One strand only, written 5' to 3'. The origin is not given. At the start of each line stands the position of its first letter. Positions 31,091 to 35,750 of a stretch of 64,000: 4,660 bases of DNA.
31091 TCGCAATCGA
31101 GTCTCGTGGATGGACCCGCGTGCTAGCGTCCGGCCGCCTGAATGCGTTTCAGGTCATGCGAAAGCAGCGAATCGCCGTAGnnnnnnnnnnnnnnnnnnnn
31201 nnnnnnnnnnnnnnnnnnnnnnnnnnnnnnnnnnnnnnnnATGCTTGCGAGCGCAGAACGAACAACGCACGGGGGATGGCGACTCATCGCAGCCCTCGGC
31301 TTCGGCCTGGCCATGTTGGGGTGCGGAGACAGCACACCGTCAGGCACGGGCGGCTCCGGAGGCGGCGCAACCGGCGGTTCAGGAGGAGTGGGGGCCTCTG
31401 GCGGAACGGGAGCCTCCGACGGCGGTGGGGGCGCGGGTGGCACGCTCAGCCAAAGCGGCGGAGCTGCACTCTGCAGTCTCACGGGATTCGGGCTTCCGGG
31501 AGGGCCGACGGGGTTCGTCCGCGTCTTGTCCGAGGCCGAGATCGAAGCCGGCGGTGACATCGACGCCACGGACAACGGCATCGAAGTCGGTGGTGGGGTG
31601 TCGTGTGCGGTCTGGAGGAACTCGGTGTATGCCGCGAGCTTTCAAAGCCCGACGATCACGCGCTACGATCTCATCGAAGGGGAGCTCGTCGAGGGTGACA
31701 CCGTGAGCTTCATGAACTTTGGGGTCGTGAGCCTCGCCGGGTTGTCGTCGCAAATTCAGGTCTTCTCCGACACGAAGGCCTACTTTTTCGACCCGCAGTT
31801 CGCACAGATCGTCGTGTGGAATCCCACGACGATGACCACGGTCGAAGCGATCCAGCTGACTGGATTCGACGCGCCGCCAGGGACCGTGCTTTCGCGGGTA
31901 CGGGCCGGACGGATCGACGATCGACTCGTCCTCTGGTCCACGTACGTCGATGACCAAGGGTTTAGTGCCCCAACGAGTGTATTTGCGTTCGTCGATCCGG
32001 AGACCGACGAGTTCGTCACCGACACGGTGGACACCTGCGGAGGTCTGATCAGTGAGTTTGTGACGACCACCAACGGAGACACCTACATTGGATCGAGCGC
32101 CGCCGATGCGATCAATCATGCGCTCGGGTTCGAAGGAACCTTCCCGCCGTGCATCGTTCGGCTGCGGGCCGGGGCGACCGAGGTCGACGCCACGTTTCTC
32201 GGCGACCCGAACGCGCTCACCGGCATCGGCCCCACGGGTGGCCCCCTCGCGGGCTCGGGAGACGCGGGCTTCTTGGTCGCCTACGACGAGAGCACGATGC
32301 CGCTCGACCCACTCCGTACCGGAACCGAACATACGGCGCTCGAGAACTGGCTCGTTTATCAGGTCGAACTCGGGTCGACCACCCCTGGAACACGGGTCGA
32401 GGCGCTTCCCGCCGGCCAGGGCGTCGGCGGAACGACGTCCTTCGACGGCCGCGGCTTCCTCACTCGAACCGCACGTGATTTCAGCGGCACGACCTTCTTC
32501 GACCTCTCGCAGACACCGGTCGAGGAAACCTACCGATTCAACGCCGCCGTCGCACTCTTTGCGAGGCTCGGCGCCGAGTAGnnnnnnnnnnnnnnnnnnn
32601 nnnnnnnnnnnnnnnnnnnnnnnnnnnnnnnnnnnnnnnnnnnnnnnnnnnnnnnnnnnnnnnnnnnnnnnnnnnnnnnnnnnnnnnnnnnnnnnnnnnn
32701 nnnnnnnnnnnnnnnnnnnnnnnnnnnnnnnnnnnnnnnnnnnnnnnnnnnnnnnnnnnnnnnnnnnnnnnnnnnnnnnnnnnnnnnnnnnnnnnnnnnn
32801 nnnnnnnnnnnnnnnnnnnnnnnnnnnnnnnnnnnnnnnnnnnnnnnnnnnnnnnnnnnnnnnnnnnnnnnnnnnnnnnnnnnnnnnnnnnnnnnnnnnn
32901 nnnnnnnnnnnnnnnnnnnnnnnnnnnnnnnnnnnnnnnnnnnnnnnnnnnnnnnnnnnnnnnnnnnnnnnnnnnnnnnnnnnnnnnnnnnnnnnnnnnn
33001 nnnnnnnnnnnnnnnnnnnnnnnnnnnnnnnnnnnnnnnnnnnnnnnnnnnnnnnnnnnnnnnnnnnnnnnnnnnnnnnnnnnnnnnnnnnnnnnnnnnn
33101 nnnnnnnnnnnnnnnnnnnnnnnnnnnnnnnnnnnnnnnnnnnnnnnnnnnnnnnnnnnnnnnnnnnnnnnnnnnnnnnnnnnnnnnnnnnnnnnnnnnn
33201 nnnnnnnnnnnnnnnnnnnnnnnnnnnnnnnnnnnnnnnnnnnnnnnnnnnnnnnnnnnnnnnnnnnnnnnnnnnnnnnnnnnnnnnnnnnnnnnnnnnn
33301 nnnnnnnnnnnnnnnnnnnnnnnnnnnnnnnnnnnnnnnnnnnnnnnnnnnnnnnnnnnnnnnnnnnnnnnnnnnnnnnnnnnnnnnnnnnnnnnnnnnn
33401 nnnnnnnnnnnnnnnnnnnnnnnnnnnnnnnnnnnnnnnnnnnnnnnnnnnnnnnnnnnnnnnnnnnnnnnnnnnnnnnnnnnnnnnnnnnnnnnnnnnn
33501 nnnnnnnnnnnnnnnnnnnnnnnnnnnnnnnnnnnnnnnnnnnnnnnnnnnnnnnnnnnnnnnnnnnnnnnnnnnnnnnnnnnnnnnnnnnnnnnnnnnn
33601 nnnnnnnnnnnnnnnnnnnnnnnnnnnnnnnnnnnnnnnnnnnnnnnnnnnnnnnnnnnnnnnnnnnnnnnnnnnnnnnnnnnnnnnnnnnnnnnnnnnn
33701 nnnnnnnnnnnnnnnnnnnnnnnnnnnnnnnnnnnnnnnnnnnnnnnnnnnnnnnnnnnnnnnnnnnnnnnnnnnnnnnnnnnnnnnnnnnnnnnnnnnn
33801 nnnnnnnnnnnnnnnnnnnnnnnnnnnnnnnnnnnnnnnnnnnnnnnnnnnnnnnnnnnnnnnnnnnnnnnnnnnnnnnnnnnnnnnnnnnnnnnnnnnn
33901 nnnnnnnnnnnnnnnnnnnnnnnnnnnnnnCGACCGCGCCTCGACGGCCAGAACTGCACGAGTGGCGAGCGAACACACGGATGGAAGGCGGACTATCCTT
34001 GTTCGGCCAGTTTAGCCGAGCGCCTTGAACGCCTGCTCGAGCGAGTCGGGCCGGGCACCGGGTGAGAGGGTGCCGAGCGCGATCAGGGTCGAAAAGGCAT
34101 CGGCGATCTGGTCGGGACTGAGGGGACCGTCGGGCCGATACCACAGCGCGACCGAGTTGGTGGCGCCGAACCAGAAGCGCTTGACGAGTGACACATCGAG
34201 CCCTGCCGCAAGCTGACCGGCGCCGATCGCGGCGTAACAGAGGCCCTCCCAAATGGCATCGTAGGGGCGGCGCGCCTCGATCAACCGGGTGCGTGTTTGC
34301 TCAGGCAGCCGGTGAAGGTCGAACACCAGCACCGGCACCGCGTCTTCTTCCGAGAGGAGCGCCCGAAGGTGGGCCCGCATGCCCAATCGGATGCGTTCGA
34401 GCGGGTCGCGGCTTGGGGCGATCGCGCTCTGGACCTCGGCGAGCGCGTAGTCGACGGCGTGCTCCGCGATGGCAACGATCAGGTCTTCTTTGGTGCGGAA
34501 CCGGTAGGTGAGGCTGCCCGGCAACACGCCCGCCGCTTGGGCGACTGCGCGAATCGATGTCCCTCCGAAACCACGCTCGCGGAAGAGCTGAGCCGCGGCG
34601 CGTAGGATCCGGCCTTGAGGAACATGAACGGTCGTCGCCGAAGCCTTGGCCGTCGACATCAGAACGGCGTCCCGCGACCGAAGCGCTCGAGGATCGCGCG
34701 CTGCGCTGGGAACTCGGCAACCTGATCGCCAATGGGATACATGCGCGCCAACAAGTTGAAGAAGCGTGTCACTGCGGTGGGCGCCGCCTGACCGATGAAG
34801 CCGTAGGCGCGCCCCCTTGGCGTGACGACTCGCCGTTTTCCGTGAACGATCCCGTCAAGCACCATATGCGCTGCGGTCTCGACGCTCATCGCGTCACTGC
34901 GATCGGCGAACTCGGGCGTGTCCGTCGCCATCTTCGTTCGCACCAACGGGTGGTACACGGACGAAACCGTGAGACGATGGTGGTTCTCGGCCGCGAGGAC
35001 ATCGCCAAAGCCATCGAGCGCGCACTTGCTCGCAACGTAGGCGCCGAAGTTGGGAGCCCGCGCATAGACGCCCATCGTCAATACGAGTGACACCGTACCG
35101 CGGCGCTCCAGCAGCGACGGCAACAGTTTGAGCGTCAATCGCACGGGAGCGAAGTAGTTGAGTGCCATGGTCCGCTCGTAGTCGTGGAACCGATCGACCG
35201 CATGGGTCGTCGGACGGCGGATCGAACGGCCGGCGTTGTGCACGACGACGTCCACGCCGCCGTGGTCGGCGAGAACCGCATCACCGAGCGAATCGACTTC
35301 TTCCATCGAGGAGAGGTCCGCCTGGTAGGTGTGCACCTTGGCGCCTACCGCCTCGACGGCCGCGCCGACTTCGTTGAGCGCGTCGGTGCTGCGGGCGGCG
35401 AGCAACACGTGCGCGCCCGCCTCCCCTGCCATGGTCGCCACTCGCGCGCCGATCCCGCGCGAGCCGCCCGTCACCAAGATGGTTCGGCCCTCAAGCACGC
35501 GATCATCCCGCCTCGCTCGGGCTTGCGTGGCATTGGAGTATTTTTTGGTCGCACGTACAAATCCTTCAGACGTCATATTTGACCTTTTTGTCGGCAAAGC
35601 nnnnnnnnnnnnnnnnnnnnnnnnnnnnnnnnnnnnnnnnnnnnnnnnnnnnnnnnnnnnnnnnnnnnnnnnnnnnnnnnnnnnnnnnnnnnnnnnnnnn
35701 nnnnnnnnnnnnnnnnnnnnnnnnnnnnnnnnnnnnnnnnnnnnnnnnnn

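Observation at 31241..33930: Four-member family of uncharacterised ~400-aa lipoproteins occurs as two tandem pairs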

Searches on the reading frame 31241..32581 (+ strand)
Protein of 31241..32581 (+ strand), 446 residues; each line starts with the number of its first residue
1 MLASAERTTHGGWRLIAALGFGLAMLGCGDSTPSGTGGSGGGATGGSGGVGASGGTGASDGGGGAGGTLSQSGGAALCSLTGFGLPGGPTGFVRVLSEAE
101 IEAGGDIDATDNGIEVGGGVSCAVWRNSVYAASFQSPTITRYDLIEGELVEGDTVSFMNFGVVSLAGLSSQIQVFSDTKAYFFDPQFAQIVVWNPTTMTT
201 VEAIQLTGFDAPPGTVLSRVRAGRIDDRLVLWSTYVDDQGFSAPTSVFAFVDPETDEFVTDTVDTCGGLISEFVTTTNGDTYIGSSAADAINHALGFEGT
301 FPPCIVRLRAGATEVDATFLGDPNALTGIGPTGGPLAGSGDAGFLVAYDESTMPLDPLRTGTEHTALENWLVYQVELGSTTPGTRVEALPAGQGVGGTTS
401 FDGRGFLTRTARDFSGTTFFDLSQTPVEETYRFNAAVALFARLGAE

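Call 4: search_protein_families(library=pfam, proteins=[window:31241-32581:+], max_evalue=1)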
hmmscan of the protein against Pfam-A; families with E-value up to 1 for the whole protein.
window:31241-32581:+ (446 aa): 1 family
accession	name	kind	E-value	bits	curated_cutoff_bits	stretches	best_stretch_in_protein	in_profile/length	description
PF17168.10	DUF5127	-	0.11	12.8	28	1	155-206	35-85/229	Domain of unknown function (DUF5127)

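Call 5: search_protein_families(library=ncbifam, proteins=[window:31241-32581:+], max_evalue=1)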
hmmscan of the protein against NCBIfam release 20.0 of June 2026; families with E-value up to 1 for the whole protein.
window:31241-32581:+ (446 aa): 0 families

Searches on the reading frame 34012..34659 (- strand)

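Call 7: search_protein_families(library=pfam, proteins=[window:34012-34659:-], max_evalue=0.001)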
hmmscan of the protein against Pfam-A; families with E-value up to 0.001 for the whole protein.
window:34012-34659:- (215 aa): 3 families
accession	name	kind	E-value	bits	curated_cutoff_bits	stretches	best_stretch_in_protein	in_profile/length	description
PF17932.6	TetR_C_24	-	1.3e-25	90.3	26.4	1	84-194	2-111/114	Tetracyclin repressor-like, C-terminal domain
PF00440.29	TetR_N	-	1.3e-15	57.3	24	1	18-64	1-47/47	Bacterial regulatory proteins, tetR family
PF08359.16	TetR_C_4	-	0.00012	22.7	21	1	74-173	10-110/133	YsiA-like protein, C-terminal region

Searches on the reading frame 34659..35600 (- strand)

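Call 13: search_protein_families(library=pfam, proteins=[window:34659-35600:-], max_evalue=0.0001)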
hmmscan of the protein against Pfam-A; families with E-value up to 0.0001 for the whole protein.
window:34659-35600:- (313 aa): 3 families
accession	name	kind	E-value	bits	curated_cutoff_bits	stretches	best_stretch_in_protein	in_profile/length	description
PF00106.31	adh_short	-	3.1e-35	121.9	26.6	1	40-229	2-191/195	short chain dehydrogenase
PF13561.12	adh_short_C2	-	3.3e-25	89.5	27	1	48-241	6-197/236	Enoyl-(Acyl carrier protein) reductase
PF08659.16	KR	-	2.6e-08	34.4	22.6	1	40-126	2-92/180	KR domain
